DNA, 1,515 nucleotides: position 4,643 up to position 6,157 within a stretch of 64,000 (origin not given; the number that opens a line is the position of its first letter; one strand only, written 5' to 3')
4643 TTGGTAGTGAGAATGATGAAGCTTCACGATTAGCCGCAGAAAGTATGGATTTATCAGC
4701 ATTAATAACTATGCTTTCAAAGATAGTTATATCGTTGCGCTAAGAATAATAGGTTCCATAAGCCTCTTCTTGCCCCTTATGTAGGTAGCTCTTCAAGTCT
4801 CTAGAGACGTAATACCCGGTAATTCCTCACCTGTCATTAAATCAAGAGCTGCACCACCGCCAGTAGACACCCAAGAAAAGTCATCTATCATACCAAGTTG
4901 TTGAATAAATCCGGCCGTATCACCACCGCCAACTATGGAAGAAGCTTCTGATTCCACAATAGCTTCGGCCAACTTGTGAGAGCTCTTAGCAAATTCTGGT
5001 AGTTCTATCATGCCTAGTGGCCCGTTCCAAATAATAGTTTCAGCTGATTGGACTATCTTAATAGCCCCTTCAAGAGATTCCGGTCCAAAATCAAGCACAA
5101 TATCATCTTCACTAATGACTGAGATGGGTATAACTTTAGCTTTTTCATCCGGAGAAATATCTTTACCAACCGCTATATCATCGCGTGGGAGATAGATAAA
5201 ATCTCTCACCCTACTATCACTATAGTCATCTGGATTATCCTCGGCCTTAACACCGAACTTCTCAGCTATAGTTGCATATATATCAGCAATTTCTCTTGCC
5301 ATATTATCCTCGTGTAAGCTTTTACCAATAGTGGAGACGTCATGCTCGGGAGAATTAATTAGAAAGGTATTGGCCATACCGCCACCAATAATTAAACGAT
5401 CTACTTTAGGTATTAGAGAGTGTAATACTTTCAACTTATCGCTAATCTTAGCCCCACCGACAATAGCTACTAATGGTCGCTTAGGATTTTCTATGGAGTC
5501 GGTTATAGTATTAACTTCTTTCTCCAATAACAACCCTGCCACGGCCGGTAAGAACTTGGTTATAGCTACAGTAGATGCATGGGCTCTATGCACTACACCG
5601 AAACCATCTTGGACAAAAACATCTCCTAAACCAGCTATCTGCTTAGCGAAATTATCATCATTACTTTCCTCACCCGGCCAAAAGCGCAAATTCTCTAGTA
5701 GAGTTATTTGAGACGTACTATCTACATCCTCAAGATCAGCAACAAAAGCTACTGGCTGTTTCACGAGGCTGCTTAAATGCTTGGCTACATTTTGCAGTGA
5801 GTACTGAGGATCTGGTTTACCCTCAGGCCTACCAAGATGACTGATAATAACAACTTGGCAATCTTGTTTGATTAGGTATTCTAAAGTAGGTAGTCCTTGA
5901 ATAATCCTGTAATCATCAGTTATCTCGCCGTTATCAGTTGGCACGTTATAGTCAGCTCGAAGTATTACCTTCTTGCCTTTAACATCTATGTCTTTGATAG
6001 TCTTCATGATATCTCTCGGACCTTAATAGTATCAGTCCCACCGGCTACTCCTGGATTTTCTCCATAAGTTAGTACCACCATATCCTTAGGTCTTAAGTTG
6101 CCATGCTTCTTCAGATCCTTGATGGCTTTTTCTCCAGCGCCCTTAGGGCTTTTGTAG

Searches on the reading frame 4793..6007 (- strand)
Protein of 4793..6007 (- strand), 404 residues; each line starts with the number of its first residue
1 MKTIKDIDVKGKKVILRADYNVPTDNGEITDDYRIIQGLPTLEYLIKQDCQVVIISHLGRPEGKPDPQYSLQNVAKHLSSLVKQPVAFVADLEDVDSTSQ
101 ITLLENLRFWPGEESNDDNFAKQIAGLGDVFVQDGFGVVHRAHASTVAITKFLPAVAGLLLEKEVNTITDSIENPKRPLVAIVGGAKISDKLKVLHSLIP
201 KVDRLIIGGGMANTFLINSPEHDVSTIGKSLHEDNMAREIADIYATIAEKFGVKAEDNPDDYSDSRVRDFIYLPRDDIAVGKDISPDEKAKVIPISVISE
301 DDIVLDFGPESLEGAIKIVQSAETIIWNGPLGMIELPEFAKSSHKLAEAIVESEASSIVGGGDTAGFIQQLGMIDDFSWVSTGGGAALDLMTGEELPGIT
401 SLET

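Call 9: find_related_loci(query=window:4793-6007:-, collection=genome_contigs, flank=6000)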
Query window:4793-6007:- (404 aa) in genome_contigs; peptide patterns used: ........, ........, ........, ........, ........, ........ (x = any residue, [..] = any of these).
216 stretches matched a pattern; 111 encode a relative of the query (tblastn E <= 1e-3); the best 80 are kept; 80 distinct loci.
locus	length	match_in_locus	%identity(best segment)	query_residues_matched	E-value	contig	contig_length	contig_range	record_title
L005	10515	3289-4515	51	1-404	1e-124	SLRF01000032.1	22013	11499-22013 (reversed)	MAG: Candidatus Saccharibacteria bacterium isolate CSSed165cm_563 CSSed16-5cm-5270, whole genome shotgun sequence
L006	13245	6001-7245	46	2-403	6e-106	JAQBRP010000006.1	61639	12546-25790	MAG: Candidatus Saccharibacteria bacterium isolate RYN_403 scaffold_2224496, whole genome shotgun sequence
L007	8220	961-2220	46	2-402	1e-105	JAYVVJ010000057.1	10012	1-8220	MAG: Candidatus Saccharibacteria bacterium isolate GL79_DN_metabinner_11_sub GL79_DN_metabinner_11_sub_56, whole genome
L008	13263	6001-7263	47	2-402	1e-103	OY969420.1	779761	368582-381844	MAG: uncultured bacterium isolate MFD09495.bin.3.99 genome assembly, chromosome: 1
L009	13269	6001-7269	45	2-404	3e-102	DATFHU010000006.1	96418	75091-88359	MAG TPA_asm: Candidatus Saccharimonadales bacterium isolate SMAG_U8697 k141_585099, whole genome shotgun sequence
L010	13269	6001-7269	44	2-404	3e-101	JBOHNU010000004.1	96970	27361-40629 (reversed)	MAG: Candidatus Saccharimonadales bacterium isolate SD8029_maxbin2.bin.13 NODE_14_length_96970_cov_2.790682, whole genom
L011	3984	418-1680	43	2-402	1e-101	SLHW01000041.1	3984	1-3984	MAG: Candidatus Saccharibacteria bacterium isolate CSSed165cm_172 CSSed16-5cm-125688, whole genome shotgun sequence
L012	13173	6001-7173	43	1-403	6e-100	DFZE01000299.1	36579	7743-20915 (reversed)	MAG TPA_asm: Desulfobacteraceae bacterium UBA4064 UBA4064_contig_11445, whole genome shotgun sequence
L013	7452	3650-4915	44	2-403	2e-99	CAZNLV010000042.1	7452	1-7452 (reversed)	MAG TPA_asm: uncultured Candidatus Saccharibacteria bacterium isolate binchicken_co152_115 genome assembly, contig: NODE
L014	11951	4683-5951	44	2-404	2e-98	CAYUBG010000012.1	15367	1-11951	MAG TPA_asm: uncultured Candidatus Saccharibacteria bacterium isolate SRP170004_co1_3 genome assembly, contig: NODE_6027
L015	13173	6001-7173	44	1-403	2e-97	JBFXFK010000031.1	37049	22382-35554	MAG: Desulfatirhabdiaceae bacterium isolate CA_2019_TPIn_138 NODE_3465_length_37049_cov_8.530849_TPIn, whole genome shot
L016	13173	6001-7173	44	1-403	2e-97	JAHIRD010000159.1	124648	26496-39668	MAG: Proteobacteria bacterium isolate MM_PC_MetaG.mb.113 MM_PC_MetaG.mb.113_k141_1891885, whole genome shotgun sequence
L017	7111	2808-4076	43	2-402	4e-97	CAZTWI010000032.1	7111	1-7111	MAG TPA_asm: uncultured Candidatus Saccharibacteria bacterium isolate SRP344714_co2_155 genome assembly, contig: NODE_27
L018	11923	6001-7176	41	1-404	2e-96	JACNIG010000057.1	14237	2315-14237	MAG: Candidatus Desulfatibia vada NIOZ-UU_NODE_5344_length_14237_cov_40.3086, whole genome shotgun sequence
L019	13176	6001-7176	42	1-404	2e-96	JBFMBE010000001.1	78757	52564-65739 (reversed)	MAG: Thermodesulfobacteriota bacterium isolate MAG156 MAG156_1, whole genome shotgun sequence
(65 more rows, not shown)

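Call 26: find_related_loci(query=window:4793-6007:-, collection=metagenome_contigs, flank=4000)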
Query window:4793-6007:- (404 aa) in metagenome_contigs; peptide patterns used: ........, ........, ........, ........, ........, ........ (x = any residue, [..] = any of these).
306 stretches matched a pattern; 165 encode a relative of the query (tblastn E <= 1e-3); the best 80 are kept; 80 distinct loci.
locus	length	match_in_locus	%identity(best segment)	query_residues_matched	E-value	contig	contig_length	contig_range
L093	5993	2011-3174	45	1-403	8e-108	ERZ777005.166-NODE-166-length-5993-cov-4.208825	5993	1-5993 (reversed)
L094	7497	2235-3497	43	2-403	7e-104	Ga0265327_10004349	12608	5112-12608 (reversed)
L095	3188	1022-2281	44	2-402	6e-103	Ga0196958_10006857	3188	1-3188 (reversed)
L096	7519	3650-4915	44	2-403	9e-100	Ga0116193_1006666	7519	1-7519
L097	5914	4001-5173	43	1-403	2e-99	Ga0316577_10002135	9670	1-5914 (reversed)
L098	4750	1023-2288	44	2-403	5e-99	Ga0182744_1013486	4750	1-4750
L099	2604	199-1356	42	3-402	3e-102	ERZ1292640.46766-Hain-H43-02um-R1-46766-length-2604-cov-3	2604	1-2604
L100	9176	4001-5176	43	1-404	3e-98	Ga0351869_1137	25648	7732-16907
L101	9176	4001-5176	43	1-404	3e-98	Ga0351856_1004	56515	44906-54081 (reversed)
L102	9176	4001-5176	43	1-404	3e-98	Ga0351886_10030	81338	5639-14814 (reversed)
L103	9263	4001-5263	41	2-404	6e-98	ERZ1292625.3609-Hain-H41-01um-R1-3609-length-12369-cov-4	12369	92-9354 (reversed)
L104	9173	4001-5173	44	1-403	1e-97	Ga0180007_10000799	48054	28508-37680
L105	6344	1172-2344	42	1-403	5e-97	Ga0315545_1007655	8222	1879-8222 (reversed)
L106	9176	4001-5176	43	1-404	2e-96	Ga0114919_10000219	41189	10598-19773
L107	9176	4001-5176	41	1-404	1e-96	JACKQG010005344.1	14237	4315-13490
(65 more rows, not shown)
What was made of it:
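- Tried and rejected: The genome and metagenome scans gave at most 51% pgk identity (calls 9, 26).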

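Call 27: find_homologous_proteins(query=window:4793-6007:-, max_evalue=1e-50)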
Query window:4793-6007:- (404 aa): 7995 proteins with E <= 1e-50 among 8000 candidates; the best 120 are listed.
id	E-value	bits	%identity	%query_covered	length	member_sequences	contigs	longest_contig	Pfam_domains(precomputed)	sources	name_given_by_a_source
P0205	1.2e-261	885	100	100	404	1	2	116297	PF00162.25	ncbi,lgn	ncbi:MAG: phosphoglycerate kinase [Candidatus Saccharimonadales bacterium]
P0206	2.2e-187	641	70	100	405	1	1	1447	PF00162.25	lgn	-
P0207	9.0e-170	583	65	100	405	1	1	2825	PF00162.25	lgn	-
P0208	7.3e-129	448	54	100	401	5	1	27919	PF00162.25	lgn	-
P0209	3.3e-127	443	53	100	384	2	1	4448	PF00162.25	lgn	-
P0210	3.5e-127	443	54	100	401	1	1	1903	PF00162.25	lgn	-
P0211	5.9e-127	442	53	100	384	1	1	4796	PF00162.25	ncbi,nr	ncbi:phosphoglycerate kinase [Candidatus Saccharibacteria bacterium QS_8_54_8]|nr:MAG: phosphoglycer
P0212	1.5e-126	441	52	100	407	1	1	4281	PF00162.25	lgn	-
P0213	3.6e-125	436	51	100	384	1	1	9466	PF00162.25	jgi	jgi:3-phosphoglycerate kinase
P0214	7.5e-125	435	52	100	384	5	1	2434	PF00162.25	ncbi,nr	ncbi:phosphoglycerate kinase [Candidatus Saccharibacteria bacterium SW_7_54_9]|nr:MAG: phosphoglycer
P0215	9.7e-125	435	52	100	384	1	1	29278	PF00162.25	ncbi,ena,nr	ncbi:phosphoglycerate kinase [Candidatus Saccharibacteria bacterium QS_5_54_17]|nr:MAG: phosphoglyce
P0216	1.1e-124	434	54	100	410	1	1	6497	PF00162.25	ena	-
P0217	2.5e-123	430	52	100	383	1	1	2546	PF00162.25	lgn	-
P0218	2.6e-123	430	52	100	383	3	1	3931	PF00162.25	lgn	-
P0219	8.8e-123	428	52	100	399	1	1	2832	PF00162.25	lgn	-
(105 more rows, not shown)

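Call 29: find_encoding_contigs(protein=P0207, flank=5000, max_places=3)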
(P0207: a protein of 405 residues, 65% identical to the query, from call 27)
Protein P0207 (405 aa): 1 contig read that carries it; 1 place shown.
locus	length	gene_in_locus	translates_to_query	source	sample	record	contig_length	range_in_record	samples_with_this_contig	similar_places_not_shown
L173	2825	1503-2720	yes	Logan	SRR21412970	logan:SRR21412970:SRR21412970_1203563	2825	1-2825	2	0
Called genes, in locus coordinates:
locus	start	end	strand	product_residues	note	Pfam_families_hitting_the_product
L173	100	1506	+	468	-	PF00224:PK, PF03328:HpcH_HpaI (weak), PF02887:PK_C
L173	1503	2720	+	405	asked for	PF00162:PGK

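Call 30: find_encoding_contigs(protein=P0206, flank=5000, max_places=3)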
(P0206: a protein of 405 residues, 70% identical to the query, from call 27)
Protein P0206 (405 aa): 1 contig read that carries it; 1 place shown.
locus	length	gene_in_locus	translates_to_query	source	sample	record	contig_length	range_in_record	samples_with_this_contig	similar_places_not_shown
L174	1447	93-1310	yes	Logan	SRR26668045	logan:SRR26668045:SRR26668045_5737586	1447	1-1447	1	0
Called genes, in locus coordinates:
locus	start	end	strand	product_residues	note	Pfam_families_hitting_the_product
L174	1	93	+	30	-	?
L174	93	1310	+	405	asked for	PF00162:PGK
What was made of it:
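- Tried and rejected: The large protein database gave hits at 70% and 65% on very short contigs (calls 27, 29, 30).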

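Call 31: find_encoding_contigs(protein=P0208, flank=5000, max_places=2)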
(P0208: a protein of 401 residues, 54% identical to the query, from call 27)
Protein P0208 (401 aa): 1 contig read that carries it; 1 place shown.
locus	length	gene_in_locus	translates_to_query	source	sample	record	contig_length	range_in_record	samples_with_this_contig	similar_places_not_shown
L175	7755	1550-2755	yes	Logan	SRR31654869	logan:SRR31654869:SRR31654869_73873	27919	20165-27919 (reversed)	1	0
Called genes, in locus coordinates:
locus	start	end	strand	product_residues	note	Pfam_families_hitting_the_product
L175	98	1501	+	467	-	PF00224:PK, PF02887:PK_C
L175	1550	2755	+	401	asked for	PF00162:PGK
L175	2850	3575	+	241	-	PF00121:TIM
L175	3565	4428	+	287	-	-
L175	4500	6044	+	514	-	-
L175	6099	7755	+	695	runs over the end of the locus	PF00580:UvrD-helicase, PF01443:Viral_helicase1 (faint), PF13245:AAA_19, PF13604:AAA_30 (faint), PF13361:UvrD_C, PF13538:UvrD_C_2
